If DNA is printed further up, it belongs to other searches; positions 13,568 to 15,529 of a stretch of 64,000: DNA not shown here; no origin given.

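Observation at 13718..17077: Compact flagellin-glycosylation-like module directly downstream of flgK, featuring an unusual tri-domain fusion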

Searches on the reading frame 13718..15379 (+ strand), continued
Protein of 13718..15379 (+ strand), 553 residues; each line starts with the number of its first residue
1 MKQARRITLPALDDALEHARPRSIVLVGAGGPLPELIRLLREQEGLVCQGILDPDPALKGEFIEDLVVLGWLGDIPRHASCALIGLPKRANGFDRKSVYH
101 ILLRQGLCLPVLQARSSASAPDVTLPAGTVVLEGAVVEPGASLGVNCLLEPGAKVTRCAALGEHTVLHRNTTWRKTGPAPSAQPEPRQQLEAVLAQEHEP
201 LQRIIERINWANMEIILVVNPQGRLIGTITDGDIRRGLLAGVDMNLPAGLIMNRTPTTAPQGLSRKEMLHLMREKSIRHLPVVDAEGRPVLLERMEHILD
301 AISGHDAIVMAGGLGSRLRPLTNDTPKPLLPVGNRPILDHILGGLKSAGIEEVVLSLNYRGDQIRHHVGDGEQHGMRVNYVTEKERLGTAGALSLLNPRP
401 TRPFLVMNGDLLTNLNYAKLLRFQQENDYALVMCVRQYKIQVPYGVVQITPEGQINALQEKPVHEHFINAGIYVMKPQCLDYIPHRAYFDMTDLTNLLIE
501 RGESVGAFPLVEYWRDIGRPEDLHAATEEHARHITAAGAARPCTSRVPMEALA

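Call 31: find_related_loci(query=window:13718-15376:+, collection=genome_contigs, flank=10000)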
Query window:13718-15376:+ (553 aa) in genome_contigs; peptide patterns used: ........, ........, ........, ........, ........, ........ (x = any residue, [..] = any of these).
58 stretches matched a pattern; 6 encode a relative of the query (tblastn E <= 1e-3); 6 distinct loci.
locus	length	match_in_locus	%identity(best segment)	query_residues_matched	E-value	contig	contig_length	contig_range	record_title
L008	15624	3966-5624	89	1-553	0e+0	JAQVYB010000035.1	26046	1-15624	MAG: Kiritimatiellae bacterium isolate STF2_14 NODE_4300_length_26046_cov_3.081369_Sandtown_F2, whole genome shotgun seq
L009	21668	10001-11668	74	1-553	0e+0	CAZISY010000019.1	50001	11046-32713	MAG TPA_asm: uncultured Verrucomicrobiota bacterium isolate SRP192927_co3_639 genome assembly, contig: NODE_1127_length_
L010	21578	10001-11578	56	21-553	0e+0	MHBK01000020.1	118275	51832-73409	MAG: Lentisphaerae bacterium GWF2_57_35 gwf2_scaffold_200, whole genome shotgun sequence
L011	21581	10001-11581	57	22-550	0e+0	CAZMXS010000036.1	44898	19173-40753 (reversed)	MAG TPA_asm: uncultured Verrucomicrobiota bacterium isolate SRP167436_co1_345 genome assembly, contig: NODE_1049_length_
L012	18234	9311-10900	53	2-532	3e-170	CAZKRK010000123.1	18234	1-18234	MAG TPA_asm: uncultured Victivallales bacterium isolate binchicken_co97_363 genome assembly, contig: NODE_12530_length_1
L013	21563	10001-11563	50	25-553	7e-167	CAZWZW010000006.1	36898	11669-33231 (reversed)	MAG TPA_asm: uncultured Verrucomicrobiota bacterium isolate binchicken_co275_157 genome assembly, contig: NODE_1153_leng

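Call 34: predict_structure(alignment_id=A2)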
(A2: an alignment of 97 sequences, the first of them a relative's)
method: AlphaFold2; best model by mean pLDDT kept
length: 553 residues; sequences in the alignment: 97
mean_pLDDT: 89.0   pTM: 0.56
mean pLDDT of the five models: 89.0, 87.8, 87.6, 87.6, 87.4
residues with pLDDT >= 90: 408; 70-90: 90; 50-70: 18; < 50: 37
segments of 3 or more residues with pLDDT < 50: 1-15, 176-183, 540-549, 551-553
pLDDT, mean of each block of 10 residues (from residue 1): 37 53 97 97 97 96 98 96 95 86 93 98 96 96 95 93 94 66 59 94 87 90 97 92 94 97 90 92 97 80 77 91 95 95 91 91 92 90 87 91 95 91 93 95 94 95 94 98 96 98 97 93 94 74 43 43
secondary structure, 60 per line:
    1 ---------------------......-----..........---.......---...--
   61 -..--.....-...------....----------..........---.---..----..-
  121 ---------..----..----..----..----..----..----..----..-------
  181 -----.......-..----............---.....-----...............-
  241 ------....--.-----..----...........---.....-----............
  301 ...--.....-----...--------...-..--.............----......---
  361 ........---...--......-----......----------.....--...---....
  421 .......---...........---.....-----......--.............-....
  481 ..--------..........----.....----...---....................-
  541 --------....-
elements in order: E22-27 H33-42 E46-52 E66-70 E81-84 H95-104 H186-192 H201-211 E215-219 E225-230 H231-239 H265-275 E279-283 E289-294 H295-303 E306-310 H337-347 E352-357 H361-368 E377-382 H388-393 E404-408 E411-413 H417-427 E431-441 E445-449 E455-460 E463-475 H477-482 H491-500 E505-509 E514-516 H520-539 H549-552

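Call 41: fold_search(model_id=the predicted structure, library=pdb)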
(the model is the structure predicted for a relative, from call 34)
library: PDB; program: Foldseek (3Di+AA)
matches with E <= 10: 1839; with E <= 0.001: 765
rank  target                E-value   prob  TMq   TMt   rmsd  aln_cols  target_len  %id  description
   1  8x7s_B                8.1e-18  1.00  0.36  0.50   7.7       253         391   27  Crystal structure of tlr0611 (released 2024-11-27)
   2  8x7s_C                2.3e-17  1.00  0.35  0.51   7.6       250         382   27  Crystal structure of tlr0611 (released 2024-11-27)
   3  8x7s_A                3.0e-17  1.00  0.35  0.49   7.7       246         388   27  Crystal structure of tlr0611 (released 2024-11-27)
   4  4y7t                  7.6e-17  1.00  0.34  0.83   6.8       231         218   28  Structural analysis of MurU (released 2015-03-18)
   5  4y7u                  1.3e-16  1.00  0.34  0.81   7.2       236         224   28  Structural analysis of MurU (released 2015-03-18)
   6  6jq8                  2.3e-16  1.00  0.33  0.76   7.8       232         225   28  Crystal structure of HddC from Yersinia pseudotuberculosis complexed with GMP-PN (released 2020-04-01)
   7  5xhw                  2.5e-16  1.00  0.33  0.77   7.9       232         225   28  Crystal structure of HddC from Yersinia pseudotuberculosis (released 2018-04-25)
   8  4y7v                  1.1e-15  1.00  0.33  0.83   6.9       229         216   28  Structural analysis of MurU (released 2015-03-18)
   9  7x8k_B                1.7e-15  1.00  0.33  0.49   7.8       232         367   33  Arabidopsis GDP-D-mannose pyrophosphorylase (VTC1) structure (product-bound) (released 2022-05-18)
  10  7x8j_A                2.3e-15  1.00  0.33  0.51   7.8       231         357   33  Arabidopsis GDP-D-mannose pyrophosphorylase (VTC1) structure (unliganded) (released 2022-05-18)
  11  7x8k_A                3.2e-15  1.00  0.33  0.49   8.2       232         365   32  Arabidopsis GDP-D-mannose pyrophosphorylase (VTC1) structure (product-bound) (released 2022-05-18)
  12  1mp3_A                5.0e-15  1.00  0.34  0.63   8.0       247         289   24  L89T VARIANT OF S. ENTERICA RmlA (released 2002-10-09)
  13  4b4m_A                5.3e-15  1.00  0.34  0.60   8.2       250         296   25  Pseudomonas aeruginosa RmlA in complex with allosteric inhibitor (released 2012-10-31)
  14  3hl3_A                5.6e-15  1.00  0.34  0.73   7.5       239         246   25  2.76 Angstrom Crystal Structure of a Putative Glucose-1-Phosphate Thymidylyltransferase from Bacillus anthracis in Com (released 2009-06-09)
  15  3pkq_B                5.9e-15  1.00  0.33  0.62   8.4       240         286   23  Q83D Variant of S. Enterica RmlA with dGTP (released 2011-01-12)
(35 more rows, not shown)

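Call 54: search_protein_families(library=pfam, proteins=[L010:14724-16667:-, L010:17348-19876:-, L010:19873-20832:-, L011:12706-13602:-, L011:13535-14584:-, L011:15603-16922:+, L012:13369-14598:-, L012:14611-16179:-, L012:16564-17991:-, L001:14817-15599:+], max_evalue=0.001)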
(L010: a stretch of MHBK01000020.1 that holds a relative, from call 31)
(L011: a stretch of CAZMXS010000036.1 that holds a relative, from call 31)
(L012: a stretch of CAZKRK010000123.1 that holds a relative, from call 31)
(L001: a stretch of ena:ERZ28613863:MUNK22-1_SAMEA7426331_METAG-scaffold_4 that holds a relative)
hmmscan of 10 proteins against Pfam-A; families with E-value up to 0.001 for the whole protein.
L010:14724-16667:- (647 aa): 1 family
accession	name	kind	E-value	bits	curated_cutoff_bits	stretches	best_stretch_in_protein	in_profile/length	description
PF02086.21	MethyltransfD12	-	6.4e-05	23.2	22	0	491-536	166-211/253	D12 class N6 adenine-specific DNA methyltransferase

L010:17348-19876:- (842 aa): 1 family
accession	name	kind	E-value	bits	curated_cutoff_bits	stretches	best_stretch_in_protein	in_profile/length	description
PF00990.26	GGDEF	-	1.5e-14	54.5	23.8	1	147-269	29-154/161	Diguanylate cyclase, GGDEF domain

L010:19873-20832:- (319 aa): 4 families
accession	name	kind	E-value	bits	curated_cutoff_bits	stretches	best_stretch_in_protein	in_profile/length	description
PF08282.18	Hydrolase_3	-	4.6e-37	128.6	20.9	1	24-299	1-255/255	haloacid dehalogenase-like hydrolase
PF05116.19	S6PP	-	1.3e-15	58.2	20.3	1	212-278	146-212/247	Sucrose-6F-phosphate phosphohydrolase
PF00702.32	Hydrolase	-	1.4e-08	35.8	26.4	1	228-267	152-191/191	haloacid dehalogenase-like hydrolase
PF02358.22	Trehalose_PPase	-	0.00023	20.8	27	1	196-265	130-202/235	Trehalose-phosphatase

L011:12706-13602:- (298 aa): 0 families

L011:13535-14584:- (349 aa): 0 families

L011:15603-16922:+ (439 aa): 1 family
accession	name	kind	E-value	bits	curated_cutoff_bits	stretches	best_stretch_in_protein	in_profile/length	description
PF04307.19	YdjM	-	7.4e-10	39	29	1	248-411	54-171/176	YdjM inner membrane protein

L012:13369-14598:- (409 aa): 4 families
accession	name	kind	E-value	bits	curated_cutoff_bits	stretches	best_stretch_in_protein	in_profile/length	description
PF13432.12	TPR_16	-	9.8e-05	23.2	32.7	1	31-91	9-65/65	Tetratricopeptide repeat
PF13174.12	TPR_6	-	0.00013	22.8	26.3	0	59-85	2-28/33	Tetratricopeptide repeat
PF07719.23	TPR_2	-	0.00015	22.1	27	0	60-89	4-33/34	Tetratricopeptide repeat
PF14559.12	TPR_19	-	0.00064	20.4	25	1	32-95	4-63/68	Tetratricopeptide repeat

L012:14611-16179:- (522 aa): 1 family
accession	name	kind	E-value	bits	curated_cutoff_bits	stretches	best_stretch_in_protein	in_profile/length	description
PF01969.22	Ni_insertion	-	1.3e-133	446.2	22.1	1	130-510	1-375/375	Nickel insertion protein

L012:16564-17991:- (475 aa): 2 families
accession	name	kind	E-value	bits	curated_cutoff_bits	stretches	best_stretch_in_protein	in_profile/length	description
PF03129.25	HGTP_anticodon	-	1.3e-19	70.6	21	1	382-471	1-92/94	Anticodon binding domain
PF00587.30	tRNA-synt_2b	-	5e-11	43.4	29.3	1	157-336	5-176/179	tRNA synthetase class II core domain (G, H, P, S and T)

L001:14817-15599:+ (260 aa): 4 families
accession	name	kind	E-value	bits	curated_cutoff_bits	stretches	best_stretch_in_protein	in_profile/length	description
PF00805.28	Pentapeptide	-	9e-56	185.4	20.2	6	188-225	1-38/40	Pentapeptide repeats (8 copies)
PF13599.13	Pentapeptide_4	-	5.7e-21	74.8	38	2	144-208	12-76/78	Pentapeptide repeat region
PF13576.12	Pentapeptide_3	-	9.8e-15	54.9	27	0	201-224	2-27/48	Pentapeptide repeats (9 copies)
PF25296.1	Decapeptide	-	1e-06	28.9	45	0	110-173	7-70/74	Decapeptide repeat region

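Call 70: find_encoding_contigs(protein=P0105, flank=9000, max_places=1)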
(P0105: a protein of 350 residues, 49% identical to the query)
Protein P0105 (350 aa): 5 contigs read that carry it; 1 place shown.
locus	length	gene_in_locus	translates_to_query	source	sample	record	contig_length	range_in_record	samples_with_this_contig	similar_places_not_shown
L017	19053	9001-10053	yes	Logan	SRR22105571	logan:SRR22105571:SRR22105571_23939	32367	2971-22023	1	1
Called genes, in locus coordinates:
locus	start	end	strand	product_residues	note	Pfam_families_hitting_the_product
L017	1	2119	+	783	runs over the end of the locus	PF07719:TPR_2 (faint)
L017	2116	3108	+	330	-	PF01073:3Beta_HSD, PF01370:Epimerase, PF02719:Polysacc_synt_2, PF04321:RmlD_sub_bind, PF05368:NmrA, PF07993:NAD_binding_4, PF13460:NAD_binding_10, PF16363:GDP_Man_Dehyd, +1 more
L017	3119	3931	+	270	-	PF08885:GSCFA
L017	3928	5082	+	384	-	PF01041:DegT_DnrJ_EryC1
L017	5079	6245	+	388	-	PF02350:Epimerase_2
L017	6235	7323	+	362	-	PF03102:NeuB, PF08666:SAF (weak)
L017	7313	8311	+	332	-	PF13480:Acetyltransf_6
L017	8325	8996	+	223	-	PF13489:Methyltransf_23, PF01209:Ubie_methyltran (weak), PF13847:Methyltransf_31, PF08241:Methyltransf_11, PF08242:Methyltransf_12, PF13649:Methyltransf_25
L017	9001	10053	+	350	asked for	PF00571:CBS (faint), PF00483:NTP_transferase, PF12804:NTP_transf_3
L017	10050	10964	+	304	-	PF01408:GFO_IDH_MocA (weak), PF22725:GFO_IDH_MocA_C3 (weak)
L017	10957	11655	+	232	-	PF02348:CTP_transf_3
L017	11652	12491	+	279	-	PF00106:adh_short, PF01370:Epimerase, PF08659:KR (weak), PF13561:adh_short_C2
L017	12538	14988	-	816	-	PF03958:Secretin_N, PF00263:Secretin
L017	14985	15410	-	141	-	-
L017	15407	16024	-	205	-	-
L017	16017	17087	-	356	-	-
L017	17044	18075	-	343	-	PF21687:T2SSK_1st (weak), PF03934:T2SSK (weak)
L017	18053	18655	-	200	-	PF07963:N_methyl (weak)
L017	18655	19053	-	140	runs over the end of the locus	PF07963:N_methyl (weak)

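Call 71: find_encoding_contigs(protein=P0118, flank=9000, max_places=1)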
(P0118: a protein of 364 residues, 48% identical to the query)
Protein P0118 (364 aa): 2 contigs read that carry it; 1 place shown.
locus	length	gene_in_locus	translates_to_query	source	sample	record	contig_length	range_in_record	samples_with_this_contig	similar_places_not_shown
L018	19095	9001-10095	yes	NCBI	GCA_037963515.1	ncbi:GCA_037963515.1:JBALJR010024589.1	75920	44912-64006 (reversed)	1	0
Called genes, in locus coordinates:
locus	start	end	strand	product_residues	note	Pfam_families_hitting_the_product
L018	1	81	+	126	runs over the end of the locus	-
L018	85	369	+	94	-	-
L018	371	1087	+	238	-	-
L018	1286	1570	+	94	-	-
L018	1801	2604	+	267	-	PF22692:LlgE_F_G_D1, PF06429:Flg_bbr_C (weak)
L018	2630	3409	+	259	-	PF00460:Flg_bb_rod (weak), PF22692:LlgE_F_G_D1, PF06429:Flg_bbr_C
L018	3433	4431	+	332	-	PF13144:ChapFlgA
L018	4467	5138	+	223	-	PF02107:FlgH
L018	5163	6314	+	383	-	PF02119:FlgI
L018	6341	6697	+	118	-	-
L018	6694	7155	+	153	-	PF05130:FlgN (weak)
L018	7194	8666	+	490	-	PF00460:Flg_bb_rod (weak), PF22638:FlgK_D1, PF06429:Flg_bbr_C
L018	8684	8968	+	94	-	-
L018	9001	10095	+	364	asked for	PF00571:CBS, PF00483:NTP_transferase, PF12804:NTP_transf_3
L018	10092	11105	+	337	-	-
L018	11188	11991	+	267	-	PF01113:DapB_N, PF05173:DapB_C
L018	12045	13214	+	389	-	PF13524:Glyco_trans_1_2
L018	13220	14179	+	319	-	PF13692:Glyco_trans_1_4 (faint)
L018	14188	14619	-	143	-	PF01814:Hemerythrin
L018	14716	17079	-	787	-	PF00708:Acylphosphatase, PF07503:zf-HYPF, PF01300:Sua5_yciO_yrdC, PF17788:HypF_C, PF22521:HypF_C_2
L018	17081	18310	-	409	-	PF00350:Dynamin_N (faint), PF01926:MMR_HSR1, PF02421:FeoB_N (weak), PF03193:RsgA_GTPase (faint), PF18128:HydF_dimer, PF18133:HydF_tetramer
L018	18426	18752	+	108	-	-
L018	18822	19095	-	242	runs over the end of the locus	PF00072:Response_reg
